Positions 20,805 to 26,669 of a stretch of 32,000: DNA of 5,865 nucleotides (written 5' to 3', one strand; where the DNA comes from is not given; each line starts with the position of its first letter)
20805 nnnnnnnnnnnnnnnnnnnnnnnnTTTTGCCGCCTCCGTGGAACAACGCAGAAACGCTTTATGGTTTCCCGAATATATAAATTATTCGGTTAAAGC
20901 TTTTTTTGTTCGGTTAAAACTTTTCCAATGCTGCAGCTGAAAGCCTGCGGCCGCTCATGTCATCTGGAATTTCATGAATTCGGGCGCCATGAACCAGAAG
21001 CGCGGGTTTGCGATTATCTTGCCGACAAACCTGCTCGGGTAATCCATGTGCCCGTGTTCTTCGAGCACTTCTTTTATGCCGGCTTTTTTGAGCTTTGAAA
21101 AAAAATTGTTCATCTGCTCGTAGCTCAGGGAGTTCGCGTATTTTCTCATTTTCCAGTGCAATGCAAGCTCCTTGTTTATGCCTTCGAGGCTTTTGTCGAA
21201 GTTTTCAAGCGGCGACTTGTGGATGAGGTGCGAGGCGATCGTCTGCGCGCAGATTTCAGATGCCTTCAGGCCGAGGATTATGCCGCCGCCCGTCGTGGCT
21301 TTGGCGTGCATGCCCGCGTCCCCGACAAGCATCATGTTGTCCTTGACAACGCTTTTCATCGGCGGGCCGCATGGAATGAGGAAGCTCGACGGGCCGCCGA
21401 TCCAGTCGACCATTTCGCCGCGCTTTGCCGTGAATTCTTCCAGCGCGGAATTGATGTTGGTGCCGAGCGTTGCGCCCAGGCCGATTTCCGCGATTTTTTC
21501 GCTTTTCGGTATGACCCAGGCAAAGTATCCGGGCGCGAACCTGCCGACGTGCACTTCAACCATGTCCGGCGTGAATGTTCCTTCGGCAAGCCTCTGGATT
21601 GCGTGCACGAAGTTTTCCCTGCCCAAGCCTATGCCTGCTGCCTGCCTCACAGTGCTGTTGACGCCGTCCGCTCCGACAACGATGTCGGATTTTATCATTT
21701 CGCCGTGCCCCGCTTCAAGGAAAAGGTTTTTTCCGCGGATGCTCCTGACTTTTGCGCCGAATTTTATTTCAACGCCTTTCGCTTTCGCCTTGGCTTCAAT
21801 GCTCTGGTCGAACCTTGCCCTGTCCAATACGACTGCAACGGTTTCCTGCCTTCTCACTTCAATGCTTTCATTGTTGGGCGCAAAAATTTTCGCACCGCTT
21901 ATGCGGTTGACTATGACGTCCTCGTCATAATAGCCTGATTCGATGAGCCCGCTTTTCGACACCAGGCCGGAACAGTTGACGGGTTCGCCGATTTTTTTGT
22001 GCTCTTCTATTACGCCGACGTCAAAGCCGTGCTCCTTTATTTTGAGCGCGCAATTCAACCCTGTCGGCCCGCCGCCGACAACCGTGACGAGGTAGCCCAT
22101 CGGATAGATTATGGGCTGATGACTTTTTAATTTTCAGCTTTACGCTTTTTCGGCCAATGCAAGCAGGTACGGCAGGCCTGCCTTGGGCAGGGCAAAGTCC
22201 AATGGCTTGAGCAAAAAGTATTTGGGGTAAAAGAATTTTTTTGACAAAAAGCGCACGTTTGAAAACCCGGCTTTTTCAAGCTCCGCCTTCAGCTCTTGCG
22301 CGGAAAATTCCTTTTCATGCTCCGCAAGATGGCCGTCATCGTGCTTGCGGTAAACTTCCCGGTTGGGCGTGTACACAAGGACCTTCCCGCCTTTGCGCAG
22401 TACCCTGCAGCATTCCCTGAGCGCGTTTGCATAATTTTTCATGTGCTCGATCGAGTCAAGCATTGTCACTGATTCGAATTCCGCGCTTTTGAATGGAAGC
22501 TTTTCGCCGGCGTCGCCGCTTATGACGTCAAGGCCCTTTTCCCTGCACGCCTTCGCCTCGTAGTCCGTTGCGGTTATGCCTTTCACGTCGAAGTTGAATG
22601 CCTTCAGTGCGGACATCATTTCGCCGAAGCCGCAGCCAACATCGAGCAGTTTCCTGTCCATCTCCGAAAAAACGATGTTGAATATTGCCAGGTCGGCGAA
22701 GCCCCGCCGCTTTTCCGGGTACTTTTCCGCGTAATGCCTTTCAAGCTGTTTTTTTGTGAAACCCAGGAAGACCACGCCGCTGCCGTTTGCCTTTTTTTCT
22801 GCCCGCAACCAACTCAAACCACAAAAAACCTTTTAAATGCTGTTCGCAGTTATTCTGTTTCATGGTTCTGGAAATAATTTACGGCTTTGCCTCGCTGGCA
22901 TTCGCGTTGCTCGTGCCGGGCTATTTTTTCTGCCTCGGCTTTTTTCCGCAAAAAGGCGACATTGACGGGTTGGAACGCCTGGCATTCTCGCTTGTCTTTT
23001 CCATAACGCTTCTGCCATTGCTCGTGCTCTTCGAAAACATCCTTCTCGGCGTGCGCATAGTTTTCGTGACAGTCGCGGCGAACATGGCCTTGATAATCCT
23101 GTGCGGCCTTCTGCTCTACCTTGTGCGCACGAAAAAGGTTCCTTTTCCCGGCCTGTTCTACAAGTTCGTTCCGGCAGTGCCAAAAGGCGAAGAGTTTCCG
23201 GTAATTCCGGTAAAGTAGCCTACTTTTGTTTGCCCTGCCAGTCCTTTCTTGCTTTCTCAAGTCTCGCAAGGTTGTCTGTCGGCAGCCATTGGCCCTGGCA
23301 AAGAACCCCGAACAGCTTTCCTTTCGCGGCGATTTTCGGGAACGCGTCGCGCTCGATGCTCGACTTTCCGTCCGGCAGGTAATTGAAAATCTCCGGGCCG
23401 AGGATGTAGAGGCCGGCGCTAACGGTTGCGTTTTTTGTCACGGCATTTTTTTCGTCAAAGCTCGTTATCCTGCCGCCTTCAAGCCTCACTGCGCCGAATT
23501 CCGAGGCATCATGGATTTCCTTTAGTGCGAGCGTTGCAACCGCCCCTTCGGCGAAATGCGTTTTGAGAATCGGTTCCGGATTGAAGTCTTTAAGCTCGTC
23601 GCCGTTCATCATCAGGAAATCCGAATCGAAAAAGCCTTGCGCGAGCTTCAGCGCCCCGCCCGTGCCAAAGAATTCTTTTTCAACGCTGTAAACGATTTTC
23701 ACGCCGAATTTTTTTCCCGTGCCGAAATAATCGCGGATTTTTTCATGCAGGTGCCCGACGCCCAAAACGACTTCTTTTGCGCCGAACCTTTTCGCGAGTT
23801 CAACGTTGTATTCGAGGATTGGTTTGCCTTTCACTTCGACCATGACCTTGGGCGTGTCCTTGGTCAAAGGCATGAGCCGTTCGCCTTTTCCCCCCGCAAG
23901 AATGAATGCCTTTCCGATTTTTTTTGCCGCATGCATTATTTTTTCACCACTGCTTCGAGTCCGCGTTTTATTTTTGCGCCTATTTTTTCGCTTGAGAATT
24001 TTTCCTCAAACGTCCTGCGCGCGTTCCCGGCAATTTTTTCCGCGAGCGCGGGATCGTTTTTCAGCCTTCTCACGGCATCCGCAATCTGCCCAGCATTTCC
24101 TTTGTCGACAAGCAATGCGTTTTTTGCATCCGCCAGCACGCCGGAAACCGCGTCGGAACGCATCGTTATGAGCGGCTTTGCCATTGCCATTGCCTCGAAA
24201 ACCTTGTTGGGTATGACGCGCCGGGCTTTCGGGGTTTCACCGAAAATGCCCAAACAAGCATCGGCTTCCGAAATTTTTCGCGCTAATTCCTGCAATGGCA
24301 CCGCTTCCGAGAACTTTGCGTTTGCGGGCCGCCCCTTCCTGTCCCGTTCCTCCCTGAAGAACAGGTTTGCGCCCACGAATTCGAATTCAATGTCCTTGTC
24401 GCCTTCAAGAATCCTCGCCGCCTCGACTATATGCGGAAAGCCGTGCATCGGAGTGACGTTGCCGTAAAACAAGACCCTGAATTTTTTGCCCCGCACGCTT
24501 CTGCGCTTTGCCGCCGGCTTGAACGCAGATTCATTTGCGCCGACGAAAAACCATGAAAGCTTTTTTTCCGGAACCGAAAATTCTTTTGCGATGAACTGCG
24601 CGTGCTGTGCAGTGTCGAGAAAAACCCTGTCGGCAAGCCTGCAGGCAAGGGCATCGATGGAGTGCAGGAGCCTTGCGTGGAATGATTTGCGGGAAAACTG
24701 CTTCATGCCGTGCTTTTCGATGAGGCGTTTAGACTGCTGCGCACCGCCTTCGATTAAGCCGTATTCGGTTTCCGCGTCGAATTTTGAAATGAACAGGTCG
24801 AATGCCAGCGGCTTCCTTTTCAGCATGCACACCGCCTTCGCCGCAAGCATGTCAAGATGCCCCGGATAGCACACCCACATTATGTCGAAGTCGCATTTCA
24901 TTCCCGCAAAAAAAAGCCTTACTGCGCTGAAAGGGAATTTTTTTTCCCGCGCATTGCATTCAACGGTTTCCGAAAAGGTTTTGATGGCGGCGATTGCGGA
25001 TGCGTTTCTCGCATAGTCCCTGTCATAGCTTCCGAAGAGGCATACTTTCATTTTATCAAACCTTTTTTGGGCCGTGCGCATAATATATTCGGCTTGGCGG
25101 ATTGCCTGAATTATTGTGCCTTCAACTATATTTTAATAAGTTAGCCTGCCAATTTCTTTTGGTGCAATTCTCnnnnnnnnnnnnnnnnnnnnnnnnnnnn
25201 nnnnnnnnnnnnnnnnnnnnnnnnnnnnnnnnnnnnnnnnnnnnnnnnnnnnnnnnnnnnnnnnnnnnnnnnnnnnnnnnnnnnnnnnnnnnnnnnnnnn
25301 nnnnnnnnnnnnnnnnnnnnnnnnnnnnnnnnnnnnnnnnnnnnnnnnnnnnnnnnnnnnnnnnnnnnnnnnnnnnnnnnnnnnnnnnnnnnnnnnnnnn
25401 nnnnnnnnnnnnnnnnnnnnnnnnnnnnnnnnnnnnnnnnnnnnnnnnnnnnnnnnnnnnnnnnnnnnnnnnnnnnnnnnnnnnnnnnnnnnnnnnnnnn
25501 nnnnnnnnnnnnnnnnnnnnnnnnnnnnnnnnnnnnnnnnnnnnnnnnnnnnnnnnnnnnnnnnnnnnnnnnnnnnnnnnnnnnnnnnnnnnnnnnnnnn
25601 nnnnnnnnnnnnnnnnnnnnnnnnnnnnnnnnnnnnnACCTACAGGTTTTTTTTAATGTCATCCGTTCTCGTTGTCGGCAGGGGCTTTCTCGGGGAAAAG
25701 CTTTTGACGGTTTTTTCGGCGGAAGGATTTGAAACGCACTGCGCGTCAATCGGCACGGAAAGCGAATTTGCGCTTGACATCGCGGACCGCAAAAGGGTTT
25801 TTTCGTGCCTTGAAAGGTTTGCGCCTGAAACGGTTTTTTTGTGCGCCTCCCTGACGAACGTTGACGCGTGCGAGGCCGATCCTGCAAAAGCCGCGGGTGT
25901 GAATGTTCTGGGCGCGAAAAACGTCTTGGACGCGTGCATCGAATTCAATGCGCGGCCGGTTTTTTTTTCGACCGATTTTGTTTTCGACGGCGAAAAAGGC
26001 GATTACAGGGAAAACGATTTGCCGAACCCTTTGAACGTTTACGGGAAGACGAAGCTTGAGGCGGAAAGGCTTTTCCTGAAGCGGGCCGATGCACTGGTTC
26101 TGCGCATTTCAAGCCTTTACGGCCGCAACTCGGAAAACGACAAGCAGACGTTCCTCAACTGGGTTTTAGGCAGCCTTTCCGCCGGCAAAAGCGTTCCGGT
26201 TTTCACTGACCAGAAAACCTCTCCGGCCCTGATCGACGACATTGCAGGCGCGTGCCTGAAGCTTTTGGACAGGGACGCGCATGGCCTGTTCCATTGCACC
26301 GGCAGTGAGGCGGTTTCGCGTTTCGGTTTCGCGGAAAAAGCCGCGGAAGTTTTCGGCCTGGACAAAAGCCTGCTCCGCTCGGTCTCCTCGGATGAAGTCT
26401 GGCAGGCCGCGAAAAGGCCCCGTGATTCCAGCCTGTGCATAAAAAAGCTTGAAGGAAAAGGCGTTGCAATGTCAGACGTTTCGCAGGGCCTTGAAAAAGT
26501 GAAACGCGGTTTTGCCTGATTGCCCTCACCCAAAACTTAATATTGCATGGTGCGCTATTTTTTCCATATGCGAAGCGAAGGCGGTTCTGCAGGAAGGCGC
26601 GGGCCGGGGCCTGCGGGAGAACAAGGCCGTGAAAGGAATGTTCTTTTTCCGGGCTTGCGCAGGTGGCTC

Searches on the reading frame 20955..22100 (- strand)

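Call 12: search_protein_families(library=pfam, proteins=[window:20955-22100:-])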
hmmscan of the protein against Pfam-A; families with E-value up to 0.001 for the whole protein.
window:20955-22100:- (381 aa): 10 families
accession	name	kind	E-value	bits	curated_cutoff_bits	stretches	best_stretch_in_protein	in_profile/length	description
PF01494.25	FAD_binding_3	-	1.8e-11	44.3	22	1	5-162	4-174/349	FAD binding domain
PF07992.20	Pyr_redox_2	-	2.4e-09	37.5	26.1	1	5-40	3-40/291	Pyridine nucleotide-disulphide oxidoreductase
PF01266.30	DAO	-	4.3e-09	36.8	27.9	1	5-56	2-49/353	FAD dependent oxidoreductase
PF03486.20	HI0933_like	-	3.6e-08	33.6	50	1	5-45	3-43/244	HI0933-like protein Rossmann domain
PF05834.18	Lycopene_cycl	-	2.3e-07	30.7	23.4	1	5-342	2-335/380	Lycopene cyclase protein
PF00070.33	Pyr_redox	-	7.9e-07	29.9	22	0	5-38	2-35/82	Pyridine nucleotide-disulphide oxidoreductase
PF22578.2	GGR_cat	-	1.6e-06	28.4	27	1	175-226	14-70/88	Geranylgeranyl reductase catalytic domain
PF13450.12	NAD_binding_8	-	9e-06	26.3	21.9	1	7-38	1-32/68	NAD(P)-binding Rossmann-like domain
PF13738.12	Pyr_redox_3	-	2.5e-05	24.1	30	1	7-38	2-33/305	Pyridine nucleotide-disulphide oxidoreductase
PF00890.30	FAD_binding_2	-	0.00057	19.6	20.4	0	5-46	2-44/414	FAD binding domain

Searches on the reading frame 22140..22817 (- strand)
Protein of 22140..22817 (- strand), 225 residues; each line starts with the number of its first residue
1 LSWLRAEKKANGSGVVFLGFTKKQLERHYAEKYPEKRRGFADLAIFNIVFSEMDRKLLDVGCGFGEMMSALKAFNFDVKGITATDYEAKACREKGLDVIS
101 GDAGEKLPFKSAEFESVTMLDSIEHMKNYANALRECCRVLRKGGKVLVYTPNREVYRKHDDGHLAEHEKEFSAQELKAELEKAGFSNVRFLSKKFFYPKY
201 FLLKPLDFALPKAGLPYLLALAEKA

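Call 44: search_protein_families(library=pfam, proteins=[window:22140-22817:-], max_evalue=0.01)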
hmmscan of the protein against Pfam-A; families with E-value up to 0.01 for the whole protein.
window:22140-22817:- (225 aa): 11 families
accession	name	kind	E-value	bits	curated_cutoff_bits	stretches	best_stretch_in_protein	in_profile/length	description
PF08241.18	Methyltransf_11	-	7.2e-17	62.2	21.2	1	58-147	1-94/95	Methyltransferase domain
PF13489.12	Methyltransf_23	-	9.5e-17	61.6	27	1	52-188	21-162/164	Methyltransferase domain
PF13649.12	Methyltransf_25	-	1.5e-12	48.4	27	1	58-144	2-97/97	Methyltransferase domain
PF07021.18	MetW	-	8.1e-11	42.3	21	1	55-153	15-112/193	Methionine biosynthesis protein MetW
PF13847.12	Methyltransf_31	-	1e-08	35.4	27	1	55-163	5-114/145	Methyltransferase domain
PF08242.18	Methyltransf_12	-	1e-07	33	30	1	58-145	1-97/98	Methyltransferase domain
PF01209.24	Ubie_methyltran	-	1.2e-07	31.8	20.1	1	52-149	46-152/233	ubiE/COQ5 methyltransferase family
PF02353.26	CMAS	-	1.2e-07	31.8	27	1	55-158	64-174/273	Mycolic acid cyclopropane synthetase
PF03141.22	Methyltransf_29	-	0.001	18.2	23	1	48-165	112-232/506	Putative S-adenosyl-L-methionine-dependent methyltransferase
PF05175.20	MTS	-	0.002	18.2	23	1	52-91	30-68/170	Methyltransferase small domain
PF00891.24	Methyltransf_2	-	0.0021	17.9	22.3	1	9-149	19-165/210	O-methyltransferase domain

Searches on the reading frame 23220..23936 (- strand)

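Call 44: search_protein_families(library=pfam, proteins=[window:23220-23936:-], max_evalue=0.01)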
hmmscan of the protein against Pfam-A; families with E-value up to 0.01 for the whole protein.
window:23220-23936:- (238 aa): 2 families
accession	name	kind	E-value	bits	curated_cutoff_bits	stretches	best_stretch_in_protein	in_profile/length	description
PF00483.29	NTP_transferase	-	8.2e-34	117.7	21.2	1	9-218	1-227/245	Nucleotidyl transferase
PF12804.13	NTP_transf_3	-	4.5e-08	33.9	27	1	10-102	1-82/160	MobA-like NTP transferase domain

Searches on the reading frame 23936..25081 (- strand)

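Call 44: search_protein_families(library=pfam, proteins=[window:23936-25081:-], max_evalue=0.01)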
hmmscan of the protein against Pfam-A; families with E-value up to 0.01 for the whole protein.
window:23936-25081:- (381 aa): 3 families
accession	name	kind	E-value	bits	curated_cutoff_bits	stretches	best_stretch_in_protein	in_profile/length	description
PF00534.26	Glycos_transf_1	-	4.6e-14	52.7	26.4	1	196-356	11-171/172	Glycosyl transferases group 1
PF13692.12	Glyco_trans_1_4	-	5.5e-13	49.8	27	1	201-343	2-142/142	Glycosyl transferases group 1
PF13524.12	Glyco_trans_1_2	-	1.4e-11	45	25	1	225-367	12-138/144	Glycosyl transferase-like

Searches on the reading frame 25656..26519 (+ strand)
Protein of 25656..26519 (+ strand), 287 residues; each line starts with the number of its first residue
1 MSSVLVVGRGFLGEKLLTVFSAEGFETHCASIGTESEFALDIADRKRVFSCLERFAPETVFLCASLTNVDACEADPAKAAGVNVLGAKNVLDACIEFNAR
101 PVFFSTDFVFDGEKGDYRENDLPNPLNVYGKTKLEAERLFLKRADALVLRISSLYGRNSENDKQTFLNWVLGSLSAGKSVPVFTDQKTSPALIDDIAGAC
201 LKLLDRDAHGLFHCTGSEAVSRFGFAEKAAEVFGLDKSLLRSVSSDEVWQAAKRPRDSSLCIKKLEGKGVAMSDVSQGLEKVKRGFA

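Call 44: search_protein_families(library=pfam, proteins=[window:25656-26519:+], max_evalue=0.01)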
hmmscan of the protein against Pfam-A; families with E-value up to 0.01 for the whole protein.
window:25656-26519:+ (287 aa): 6 families
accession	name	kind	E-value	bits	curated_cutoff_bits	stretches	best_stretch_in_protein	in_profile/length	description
PF04321.23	RmlD_sub_bind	-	6e-58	196.6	27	1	4-273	3-272/287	RmlD substrate binding domain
PF01370.27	Epimerase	-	1.2e-22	81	20.9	1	4-206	1-227/240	NAD dependent epimerase/dehydratase family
PF02719.21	Polysacc_synt_2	-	1.8e-12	47.5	20.2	1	39-145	60-154/293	Polysaccharide biosynthesis protein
PF16363.11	GDP_Man_Dehyd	-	1.9e-08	34.6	27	1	39-153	58-177/332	GDP-mannose 4,6 dehydratase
PF01073.25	3Beta_HSD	-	3.4e-06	26.7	22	1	31-152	43-169/280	3-beta hydroxysteroid dehydrogenase/isomerase family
PF07993.18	NAD_binding_4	-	7.9e-05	22.4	20.1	1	59-160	91-212/258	Male sterility protein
